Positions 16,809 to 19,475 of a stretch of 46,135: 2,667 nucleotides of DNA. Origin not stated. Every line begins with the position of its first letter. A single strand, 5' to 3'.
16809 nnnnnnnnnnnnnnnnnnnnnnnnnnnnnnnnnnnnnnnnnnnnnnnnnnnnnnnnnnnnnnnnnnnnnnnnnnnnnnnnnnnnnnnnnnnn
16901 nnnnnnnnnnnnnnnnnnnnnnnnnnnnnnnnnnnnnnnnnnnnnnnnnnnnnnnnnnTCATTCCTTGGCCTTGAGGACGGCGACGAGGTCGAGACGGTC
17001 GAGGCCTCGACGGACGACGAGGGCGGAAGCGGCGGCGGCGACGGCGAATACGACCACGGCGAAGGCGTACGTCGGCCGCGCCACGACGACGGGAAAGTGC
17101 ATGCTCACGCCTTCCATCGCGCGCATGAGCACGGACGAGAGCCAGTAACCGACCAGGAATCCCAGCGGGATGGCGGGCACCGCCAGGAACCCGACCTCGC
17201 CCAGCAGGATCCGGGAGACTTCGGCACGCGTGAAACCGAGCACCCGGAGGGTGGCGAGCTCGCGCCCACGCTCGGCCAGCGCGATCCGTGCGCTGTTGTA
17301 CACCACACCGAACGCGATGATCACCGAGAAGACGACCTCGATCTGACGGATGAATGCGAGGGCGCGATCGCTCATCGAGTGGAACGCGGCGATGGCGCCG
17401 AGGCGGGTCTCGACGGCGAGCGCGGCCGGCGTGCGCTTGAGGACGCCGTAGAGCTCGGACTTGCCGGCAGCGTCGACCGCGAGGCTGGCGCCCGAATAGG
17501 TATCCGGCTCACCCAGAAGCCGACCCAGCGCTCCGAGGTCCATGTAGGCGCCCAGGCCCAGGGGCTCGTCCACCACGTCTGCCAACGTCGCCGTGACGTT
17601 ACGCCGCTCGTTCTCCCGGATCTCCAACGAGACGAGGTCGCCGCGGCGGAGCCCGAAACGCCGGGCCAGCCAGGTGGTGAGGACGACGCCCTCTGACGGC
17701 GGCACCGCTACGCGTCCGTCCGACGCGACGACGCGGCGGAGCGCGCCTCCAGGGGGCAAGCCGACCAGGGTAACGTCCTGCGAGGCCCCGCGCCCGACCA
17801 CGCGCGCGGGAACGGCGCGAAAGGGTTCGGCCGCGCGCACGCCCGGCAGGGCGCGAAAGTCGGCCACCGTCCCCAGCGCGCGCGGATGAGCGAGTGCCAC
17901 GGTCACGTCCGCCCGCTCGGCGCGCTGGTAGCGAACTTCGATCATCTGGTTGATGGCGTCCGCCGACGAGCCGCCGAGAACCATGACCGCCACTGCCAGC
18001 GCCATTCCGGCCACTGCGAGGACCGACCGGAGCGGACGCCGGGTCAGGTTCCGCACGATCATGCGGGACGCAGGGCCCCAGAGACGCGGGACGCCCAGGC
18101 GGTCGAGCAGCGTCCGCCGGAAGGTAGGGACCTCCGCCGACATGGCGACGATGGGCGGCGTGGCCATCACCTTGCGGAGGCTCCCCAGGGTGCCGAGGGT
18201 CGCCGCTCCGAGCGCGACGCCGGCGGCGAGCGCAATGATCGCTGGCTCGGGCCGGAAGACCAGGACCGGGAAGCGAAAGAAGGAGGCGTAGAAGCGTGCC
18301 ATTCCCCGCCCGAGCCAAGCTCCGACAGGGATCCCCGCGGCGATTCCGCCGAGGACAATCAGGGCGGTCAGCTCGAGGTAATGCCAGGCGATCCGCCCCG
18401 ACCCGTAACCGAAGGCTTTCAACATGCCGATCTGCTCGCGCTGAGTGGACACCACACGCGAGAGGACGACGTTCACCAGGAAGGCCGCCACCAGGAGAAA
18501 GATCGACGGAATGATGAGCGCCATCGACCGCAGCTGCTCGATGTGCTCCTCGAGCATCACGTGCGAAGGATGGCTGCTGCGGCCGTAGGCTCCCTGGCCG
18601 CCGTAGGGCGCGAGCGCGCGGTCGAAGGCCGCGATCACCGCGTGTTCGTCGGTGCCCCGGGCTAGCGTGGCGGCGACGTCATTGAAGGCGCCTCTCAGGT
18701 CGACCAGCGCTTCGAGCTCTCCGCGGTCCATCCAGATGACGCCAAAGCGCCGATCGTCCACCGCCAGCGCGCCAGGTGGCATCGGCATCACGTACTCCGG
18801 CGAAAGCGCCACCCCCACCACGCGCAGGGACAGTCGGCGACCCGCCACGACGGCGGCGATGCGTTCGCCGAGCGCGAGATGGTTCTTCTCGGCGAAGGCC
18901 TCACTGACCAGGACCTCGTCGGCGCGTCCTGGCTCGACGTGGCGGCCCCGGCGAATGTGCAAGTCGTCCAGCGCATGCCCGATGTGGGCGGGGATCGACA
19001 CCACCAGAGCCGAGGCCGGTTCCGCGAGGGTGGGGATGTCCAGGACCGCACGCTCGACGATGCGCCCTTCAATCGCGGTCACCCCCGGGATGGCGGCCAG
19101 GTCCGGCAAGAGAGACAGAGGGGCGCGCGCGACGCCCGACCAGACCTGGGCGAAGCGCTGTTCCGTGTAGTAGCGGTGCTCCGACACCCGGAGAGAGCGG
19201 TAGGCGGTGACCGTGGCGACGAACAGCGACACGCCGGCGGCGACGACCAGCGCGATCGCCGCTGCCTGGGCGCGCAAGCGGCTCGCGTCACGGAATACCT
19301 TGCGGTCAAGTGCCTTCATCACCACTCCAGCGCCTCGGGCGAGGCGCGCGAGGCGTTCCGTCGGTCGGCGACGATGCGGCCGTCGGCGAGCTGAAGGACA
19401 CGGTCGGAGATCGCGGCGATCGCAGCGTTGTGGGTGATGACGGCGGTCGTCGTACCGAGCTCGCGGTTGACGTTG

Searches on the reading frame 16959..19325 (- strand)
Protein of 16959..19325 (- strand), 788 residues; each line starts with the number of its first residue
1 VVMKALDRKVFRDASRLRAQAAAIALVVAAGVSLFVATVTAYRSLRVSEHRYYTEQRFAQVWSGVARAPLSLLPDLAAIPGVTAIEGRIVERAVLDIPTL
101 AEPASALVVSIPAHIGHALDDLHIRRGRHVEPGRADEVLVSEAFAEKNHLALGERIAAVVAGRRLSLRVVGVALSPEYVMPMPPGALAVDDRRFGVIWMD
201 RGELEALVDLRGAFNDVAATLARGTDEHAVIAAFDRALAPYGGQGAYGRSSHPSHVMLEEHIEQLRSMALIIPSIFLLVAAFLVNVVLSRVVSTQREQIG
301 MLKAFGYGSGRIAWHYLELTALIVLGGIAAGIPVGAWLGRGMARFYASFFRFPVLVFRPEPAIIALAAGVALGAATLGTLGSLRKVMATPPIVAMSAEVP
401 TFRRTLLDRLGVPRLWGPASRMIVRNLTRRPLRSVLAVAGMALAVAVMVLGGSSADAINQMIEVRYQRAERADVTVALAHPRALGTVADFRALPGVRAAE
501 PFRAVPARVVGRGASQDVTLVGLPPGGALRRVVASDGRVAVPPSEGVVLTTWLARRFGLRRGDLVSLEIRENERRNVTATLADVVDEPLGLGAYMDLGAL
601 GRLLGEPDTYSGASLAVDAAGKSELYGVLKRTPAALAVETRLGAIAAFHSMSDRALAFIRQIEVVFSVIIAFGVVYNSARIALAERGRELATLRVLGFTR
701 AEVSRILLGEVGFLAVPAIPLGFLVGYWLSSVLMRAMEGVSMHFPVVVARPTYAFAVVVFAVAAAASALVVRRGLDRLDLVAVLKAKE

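Call 109: search_protein_families(library=pfam, proteins=[window:16959-19325:-], max_evalue=0.001)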
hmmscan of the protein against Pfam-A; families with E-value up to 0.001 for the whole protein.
window:16959-19325:- (788 aa): 2 families
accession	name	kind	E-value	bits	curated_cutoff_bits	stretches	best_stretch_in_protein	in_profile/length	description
PF02687.27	FtsX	-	2.1e-27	96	25.5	2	271-391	2-120/120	FtsX-like permease C-terminal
PF12704.14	MacB_PCD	-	1.1e-11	45.9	27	2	24-235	4-205/207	MacB-like periplasmic core domain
